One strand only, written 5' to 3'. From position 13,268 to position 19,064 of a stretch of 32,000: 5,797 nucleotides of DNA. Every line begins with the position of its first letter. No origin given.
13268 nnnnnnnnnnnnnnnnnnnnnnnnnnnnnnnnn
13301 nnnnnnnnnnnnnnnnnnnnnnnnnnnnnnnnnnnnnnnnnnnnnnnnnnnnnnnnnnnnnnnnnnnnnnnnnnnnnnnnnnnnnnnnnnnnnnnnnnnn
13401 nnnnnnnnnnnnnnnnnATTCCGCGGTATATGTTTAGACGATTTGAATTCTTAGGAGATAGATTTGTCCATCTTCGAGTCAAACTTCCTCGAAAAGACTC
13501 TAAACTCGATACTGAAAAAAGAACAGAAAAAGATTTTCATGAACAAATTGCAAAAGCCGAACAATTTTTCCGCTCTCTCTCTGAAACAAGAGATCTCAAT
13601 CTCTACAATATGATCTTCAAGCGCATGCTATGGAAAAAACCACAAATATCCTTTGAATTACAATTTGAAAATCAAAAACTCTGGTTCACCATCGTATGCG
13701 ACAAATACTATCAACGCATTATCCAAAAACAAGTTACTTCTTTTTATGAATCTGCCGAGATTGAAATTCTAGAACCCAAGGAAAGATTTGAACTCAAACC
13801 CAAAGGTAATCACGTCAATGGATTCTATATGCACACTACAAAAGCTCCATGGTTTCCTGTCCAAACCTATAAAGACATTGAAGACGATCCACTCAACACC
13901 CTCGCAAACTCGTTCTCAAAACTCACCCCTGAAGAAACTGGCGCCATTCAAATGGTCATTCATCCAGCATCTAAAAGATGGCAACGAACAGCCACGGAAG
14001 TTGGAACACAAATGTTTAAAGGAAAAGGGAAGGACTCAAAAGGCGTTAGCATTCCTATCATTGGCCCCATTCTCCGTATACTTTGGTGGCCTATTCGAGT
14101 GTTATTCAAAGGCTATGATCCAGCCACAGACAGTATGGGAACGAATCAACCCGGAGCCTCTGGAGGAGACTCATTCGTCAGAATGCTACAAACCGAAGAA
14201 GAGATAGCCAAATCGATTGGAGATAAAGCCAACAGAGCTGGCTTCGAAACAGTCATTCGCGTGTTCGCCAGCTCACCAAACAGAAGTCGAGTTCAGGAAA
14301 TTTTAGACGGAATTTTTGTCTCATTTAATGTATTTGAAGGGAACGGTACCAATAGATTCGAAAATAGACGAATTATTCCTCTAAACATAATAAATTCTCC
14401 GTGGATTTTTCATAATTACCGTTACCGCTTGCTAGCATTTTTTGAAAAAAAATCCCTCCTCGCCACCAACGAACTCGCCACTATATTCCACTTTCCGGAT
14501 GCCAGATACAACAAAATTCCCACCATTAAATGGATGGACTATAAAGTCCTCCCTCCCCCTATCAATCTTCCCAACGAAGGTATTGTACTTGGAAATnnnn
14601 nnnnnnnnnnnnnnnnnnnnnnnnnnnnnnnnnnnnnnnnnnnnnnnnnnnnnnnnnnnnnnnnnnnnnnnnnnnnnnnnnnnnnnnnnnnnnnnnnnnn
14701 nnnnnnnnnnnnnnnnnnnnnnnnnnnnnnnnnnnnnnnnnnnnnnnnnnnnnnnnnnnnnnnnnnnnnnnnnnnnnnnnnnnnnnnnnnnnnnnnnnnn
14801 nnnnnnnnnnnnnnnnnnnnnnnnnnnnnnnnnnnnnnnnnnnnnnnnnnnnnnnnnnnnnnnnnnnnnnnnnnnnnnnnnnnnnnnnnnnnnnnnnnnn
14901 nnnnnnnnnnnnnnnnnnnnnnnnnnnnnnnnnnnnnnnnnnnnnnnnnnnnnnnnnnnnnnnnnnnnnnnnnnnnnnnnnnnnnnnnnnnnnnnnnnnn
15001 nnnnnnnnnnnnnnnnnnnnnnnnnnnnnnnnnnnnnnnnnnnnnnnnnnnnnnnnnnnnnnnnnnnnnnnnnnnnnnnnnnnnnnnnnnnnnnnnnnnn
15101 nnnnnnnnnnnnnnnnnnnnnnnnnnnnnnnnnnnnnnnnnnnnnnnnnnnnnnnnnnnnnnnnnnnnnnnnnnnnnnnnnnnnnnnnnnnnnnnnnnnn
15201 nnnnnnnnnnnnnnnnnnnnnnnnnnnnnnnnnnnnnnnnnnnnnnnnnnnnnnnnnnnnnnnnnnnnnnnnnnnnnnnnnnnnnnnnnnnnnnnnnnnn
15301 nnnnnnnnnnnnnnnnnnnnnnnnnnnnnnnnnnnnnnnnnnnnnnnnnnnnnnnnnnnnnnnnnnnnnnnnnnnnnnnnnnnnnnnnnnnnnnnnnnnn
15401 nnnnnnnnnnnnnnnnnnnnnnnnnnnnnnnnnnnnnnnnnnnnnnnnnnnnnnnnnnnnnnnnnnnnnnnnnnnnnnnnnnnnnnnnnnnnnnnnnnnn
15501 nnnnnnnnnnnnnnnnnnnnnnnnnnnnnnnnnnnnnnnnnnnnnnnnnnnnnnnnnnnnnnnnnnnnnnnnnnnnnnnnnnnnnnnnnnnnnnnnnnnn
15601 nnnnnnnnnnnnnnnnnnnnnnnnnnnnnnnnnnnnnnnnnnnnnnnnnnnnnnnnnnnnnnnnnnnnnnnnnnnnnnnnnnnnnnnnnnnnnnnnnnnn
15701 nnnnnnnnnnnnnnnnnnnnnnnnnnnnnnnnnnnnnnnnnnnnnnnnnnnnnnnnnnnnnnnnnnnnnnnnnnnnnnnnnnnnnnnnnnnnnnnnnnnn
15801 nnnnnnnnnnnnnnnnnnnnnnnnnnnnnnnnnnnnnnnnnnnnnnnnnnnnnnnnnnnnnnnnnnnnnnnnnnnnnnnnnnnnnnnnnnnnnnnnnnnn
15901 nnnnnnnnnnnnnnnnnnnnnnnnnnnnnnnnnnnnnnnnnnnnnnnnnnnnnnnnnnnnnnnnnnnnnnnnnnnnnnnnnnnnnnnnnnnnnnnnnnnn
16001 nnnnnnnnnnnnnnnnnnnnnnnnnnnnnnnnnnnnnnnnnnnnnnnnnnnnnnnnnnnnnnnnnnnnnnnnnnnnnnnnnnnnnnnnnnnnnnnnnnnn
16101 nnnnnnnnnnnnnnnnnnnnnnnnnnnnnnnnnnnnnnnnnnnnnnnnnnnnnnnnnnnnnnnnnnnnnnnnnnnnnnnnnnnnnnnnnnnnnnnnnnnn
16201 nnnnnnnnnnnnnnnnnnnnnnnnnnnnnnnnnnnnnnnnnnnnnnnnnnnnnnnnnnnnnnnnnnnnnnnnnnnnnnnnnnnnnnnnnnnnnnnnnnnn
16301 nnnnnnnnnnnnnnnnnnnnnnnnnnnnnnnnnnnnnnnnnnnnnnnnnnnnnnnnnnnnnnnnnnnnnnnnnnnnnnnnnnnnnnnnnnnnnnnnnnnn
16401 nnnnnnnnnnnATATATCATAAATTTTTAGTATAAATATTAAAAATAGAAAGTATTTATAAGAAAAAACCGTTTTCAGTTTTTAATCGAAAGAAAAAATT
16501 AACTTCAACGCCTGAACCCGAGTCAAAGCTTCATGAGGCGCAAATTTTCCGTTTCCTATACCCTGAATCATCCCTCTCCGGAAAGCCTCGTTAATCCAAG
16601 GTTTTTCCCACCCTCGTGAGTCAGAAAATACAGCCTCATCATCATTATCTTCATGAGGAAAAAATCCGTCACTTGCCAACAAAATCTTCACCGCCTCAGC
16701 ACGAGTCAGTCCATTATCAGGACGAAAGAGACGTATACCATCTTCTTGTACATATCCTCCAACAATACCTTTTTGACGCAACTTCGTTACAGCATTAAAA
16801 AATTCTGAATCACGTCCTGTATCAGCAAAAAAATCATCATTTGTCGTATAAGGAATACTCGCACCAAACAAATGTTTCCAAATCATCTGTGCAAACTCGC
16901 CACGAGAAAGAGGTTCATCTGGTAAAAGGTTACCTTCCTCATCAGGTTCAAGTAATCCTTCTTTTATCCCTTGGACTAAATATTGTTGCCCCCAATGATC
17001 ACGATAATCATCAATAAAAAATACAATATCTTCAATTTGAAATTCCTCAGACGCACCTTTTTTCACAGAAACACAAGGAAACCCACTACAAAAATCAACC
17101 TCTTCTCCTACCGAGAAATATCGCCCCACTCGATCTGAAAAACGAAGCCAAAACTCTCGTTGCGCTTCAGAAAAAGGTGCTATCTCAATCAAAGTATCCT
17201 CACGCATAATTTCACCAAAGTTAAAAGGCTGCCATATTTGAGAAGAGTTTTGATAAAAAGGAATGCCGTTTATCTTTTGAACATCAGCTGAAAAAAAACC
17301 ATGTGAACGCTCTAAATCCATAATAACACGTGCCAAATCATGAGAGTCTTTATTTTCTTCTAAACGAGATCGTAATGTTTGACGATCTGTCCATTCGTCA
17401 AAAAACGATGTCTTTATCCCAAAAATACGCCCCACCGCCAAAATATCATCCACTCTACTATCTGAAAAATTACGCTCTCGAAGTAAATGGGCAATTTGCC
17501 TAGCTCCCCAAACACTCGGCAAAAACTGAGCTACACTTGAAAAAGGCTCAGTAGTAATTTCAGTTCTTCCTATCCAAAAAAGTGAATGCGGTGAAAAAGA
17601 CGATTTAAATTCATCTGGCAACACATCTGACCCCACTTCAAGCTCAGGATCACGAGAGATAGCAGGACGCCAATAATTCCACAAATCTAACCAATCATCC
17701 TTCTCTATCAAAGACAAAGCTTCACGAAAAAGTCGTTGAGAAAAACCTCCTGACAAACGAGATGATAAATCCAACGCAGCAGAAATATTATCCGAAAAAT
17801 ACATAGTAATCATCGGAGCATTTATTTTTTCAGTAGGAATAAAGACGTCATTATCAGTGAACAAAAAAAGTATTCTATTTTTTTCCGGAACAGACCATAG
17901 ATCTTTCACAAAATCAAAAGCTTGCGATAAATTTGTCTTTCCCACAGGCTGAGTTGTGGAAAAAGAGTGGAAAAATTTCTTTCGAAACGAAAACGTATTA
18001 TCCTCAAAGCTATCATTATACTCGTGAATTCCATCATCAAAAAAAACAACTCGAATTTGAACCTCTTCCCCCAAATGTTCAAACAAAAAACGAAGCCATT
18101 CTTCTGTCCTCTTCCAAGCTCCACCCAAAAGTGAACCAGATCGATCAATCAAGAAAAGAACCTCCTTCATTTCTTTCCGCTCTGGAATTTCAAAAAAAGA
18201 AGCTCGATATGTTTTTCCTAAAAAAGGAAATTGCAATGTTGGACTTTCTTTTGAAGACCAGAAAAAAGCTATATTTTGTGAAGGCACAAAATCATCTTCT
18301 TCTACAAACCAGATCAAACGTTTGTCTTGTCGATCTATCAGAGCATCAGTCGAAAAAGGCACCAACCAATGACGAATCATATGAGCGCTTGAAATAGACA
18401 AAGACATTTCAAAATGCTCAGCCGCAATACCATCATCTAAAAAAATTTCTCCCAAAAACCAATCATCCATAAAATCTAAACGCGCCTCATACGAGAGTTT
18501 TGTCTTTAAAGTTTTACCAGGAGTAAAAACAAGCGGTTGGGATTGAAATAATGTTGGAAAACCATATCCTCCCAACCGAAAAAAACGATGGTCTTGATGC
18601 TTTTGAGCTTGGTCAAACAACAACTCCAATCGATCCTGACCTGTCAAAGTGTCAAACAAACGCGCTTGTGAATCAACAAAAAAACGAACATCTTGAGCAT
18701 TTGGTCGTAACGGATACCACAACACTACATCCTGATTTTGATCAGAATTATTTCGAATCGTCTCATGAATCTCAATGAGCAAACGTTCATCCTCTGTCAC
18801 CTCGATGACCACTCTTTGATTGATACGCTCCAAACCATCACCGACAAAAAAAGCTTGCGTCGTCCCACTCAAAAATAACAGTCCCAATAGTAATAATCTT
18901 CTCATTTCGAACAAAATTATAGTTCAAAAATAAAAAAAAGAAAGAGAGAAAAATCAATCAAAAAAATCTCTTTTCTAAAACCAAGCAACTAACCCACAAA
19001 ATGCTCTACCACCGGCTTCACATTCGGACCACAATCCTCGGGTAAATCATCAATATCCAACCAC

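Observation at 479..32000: Giant-protein island built around a lone T4SS coupling ATPase: candidate surface attachment or transfer apparatus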

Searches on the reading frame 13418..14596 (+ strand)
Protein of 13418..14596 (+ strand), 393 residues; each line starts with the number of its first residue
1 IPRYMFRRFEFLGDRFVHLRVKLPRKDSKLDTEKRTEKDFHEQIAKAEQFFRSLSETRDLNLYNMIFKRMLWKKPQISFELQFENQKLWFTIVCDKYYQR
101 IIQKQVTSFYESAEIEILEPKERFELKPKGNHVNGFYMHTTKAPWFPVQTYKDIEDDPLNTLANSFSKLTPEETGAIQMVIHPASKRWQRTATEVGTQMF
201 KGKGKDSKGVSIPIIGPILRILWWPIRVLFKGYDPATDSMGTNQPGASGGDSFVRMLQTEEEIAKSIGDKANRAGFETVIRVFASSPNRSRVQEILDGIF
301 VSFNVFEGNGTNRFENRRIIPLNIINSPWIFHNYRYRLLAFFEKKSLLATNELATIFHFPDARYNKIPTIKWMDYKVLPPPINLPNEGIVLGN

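Call 77: predict_structure(alignment_id=A2)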
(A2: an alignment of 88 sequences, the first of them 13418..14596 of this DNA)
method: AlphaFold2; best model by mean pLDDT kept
length: 393 residues; sequences in the alignment: 88
mean_pLDDT: 88.4   pTM: 0.83
mean pLDDT of the five models: 88.4, 87.3, 87.0, 86.5, 86.0
residues with pLDDT >= 90: 278; 70-90: 58; 50-70: 42; < 50: 15
segments of 3 or more residues with pLDDT < 50: 242-253
pLDDT, mean of each block of 10 residues (from residue 1): 94 97 77 72 95 96 94 97 96 98 97 95 96 98 97 93 94 98 97 94 63 66 84 72 46 63 95 98 98 98 97 97 96 97 97 97 77 69 70 57
secondary structure, 60 per line:
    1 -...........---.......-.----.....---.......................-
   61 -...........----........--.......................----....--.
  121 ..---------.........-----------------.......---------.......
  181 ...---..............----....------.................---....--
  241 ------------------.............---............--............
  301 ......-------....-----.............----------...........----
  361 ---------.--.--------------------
elements in order: H2-12 E16-22 H29-33 H37-59 H62-72 E77-84 E87-95 H96-109 E114-117 E132-140 H158-164 E174-183 H187-200 H205-208 H215-231 H235-238 H259-271 E275-286 H289-306 E314-317 H323-335 E346-349 H350-356

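Call 80: fold_search(model_id=the predicted structure, library=pdb)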
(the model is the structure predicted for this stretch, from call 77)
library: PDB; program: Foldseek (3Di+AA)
matches with E <= 10: 493; with E <= 0.001: 14
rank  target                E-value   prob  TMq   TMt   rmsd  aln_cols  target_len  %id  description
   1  7o42_E                1.2e-05  1.00  0.40  0.19   9.1       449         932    8  TrwK/VirB4unbound trimer of dimers complex (with Hcp1) from the R388 type IV secretion system determined by cryo-EM. (released 2022-06-22)
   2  7o43_A                1.2e-05  1.00  0.43  0.24   6.9       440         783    6  TrwK/VirB4unbound dimer complex from R388 type IV secretion system determined by cryo-EM. (released 2022-06-22)
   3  7o41_B                4.2e-05  1.00  0.37  0.24   8.9       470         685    9  Hexameric composite model of the Inner Membrane Complex (IMC) with the Arches from the fully-assembled R388 type IV se (released 2022-06-22)
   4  7o43_B                5.8e-05  1.00  0.44  0.24   7.0       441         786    6  TrwK/VirB4unbound dimer complex from R388 type IV secretion system determined by cryo-EM. (released 2022-06-22)
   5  7o42_A                1.1e-04  1.00  0.42  0.20   8.9       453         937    9  TrwK/VirB4unbound trimer of dimers complex (with Hcp1) from the R388 type IV secretion system determined by cryo-EM. (released 2022-06-22)
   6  8rtb_B                1.6e-04  1.00  0.35  0.23  11.9       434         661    7  Extended inner membrane complex (IMC) protomer structure (TrwM/VirB3-TrwK/VirB4-TrwI/VirB6-TrwG/VirB8-TrwE/VirB10) fro (released 2024-06-19)
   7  8rtd_g                1.8e-04  1.00  0.39  0.23   9.7       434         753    8  Stalk-Arches-IMC structure from the fully-assembled R388 type IV secretion system determined by cryo-EM. (released 2024-06-19)
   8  8rtd_V                1.8e-04  1.00  0.35  0.22  12.1       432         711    8  Stalk-Arches-IMC structure from the fully-assembled R388 type IV secretion system determined by cryo-EM. (released 2024-06-19)
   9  8rtb_A                2.1e-04  1.00  0.39  0.23   9.1       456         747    8  Extended inner membrane complex (IMC) protomer structure (TrwM/VirB3-TrwK/VirB4-TrwI/VirB6-TrwG/VirB8-TrwE/VirB10) fro (released 2024-06-19)
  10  8rtd_O                2.1e-04  1.00  0.39  0.22   9.1       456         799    8  Stalk-Arches-IMC structure from the fully-assembled R388 type IV secretion system determined by cryo-EM. (released 2024-06-19)
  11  8rtd_T                2.1e-04  1.00  0.39  0.21   9.1       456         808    8  Stalk-Arches-IMC structure from the fully-assembled R388 type IV secretion system determined by cryo-EM. (released 2024-06-19)
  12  8rtd_h                2.1e-04  1.00  0.36  0.32  11.9       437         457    8  Stalk-Arches-IMC structure from the fully-assembled R388 type IV secretion system determined by cryo-EM. (released 2024-06-19)
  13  8rtd_P                2.2e-04  1.00  0.35  0.21  12.1       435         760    8  Stalk-Arches-IMC structure from the fully-assembled R388 type IV secretion system determined by cryo-EM. (released 2024-06-19)
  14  7o41_A                2.4e-04  1.00  0.39  0.22  12.4       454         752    8  Hexameric composite model of the Inner Membrane Complex (IMC) with the Arches from the fully-assembled R388 type IV se (released 2022-06-22)
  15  2ipi_A                2.5e-02  0.90  0.28  0.24  10.2       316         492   10  Crystal Structure of Aclacinomycin Oxidoreductase (released 2007-01-23)
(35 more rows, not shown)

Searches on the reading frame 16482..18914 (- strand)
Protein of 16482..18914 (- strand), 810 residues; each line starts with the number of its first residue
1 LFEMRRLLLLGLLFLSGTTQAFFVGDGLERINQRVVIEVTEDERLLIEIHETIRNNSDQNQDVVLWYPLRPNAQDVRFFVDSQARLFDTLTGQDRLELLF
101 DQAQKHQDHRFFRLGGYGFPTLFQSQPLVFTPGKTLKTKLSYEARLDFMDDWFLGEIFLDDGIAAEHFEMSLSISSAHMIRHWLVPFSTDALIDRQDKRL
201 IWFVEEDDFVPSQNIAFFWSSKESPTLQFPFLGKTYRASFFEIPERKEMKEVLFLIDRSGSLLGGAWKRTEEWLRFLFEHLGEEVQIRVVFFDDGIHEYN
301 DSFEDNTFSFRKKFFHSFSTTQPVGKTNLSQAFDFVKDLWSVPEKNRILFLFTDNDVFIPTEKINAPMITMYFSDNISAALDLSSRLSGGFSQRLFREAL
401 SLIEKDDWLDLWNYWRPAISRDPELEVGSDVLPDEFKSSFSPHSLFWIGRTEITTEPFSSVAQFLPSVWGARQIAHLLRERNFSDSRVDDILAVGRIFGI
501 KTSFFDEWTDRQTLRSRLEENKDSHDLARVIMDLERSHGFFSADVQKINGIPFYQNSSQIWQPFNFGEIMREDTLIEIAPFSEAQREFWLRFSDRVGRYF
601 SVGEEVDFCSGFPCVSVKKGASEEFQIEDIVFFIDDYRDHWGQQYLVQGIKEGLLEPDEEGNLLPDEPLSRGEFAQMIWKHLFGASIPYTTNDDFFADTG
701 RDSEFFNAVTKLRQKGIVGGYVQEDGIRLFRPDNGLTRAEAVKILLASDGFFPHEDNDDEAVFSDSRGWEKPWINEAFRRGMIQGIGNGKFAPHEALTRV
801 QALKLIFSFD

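Call 5: search_protein_families(library=pfam, proteins=[window:16482-18914:-], max_evalue=0.01)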
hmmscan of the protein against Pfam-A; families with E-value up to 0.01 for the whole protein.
window:16482-18914:- (810 aa): 3 families
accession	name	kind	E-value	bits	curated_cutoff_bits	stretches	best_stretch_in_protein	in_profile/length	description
PF00395.25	SLH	-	8.2e-17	61.3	20.8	3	696-741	2-43/44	S-layer homology domain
PF13519.12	VWA_2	-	1.4e-07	32.5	27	1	252-354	1-105/107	von Willebrand factor type A domain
PF00092.34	VWA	-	0.00068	20.3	23.8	1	252-355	2-113/174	von Willebrand factor type A domain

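Call 9: search_protein_families(library=ncbifam, proteins=[window:16482-18914:-], max_evalue=0.01)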
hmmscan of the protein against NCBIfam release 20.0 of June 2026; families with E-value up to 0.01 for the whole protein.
window:16482-18914:- (810 aa): 1 family
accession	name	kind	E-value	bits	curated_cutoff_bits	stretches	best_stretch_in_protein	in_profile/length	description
NF033190.2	inl_like_NEAT_1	exception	3.4e-06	25.7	1275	1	623-806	572-748/754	NEAT domain-containing leucine-rich repeat protein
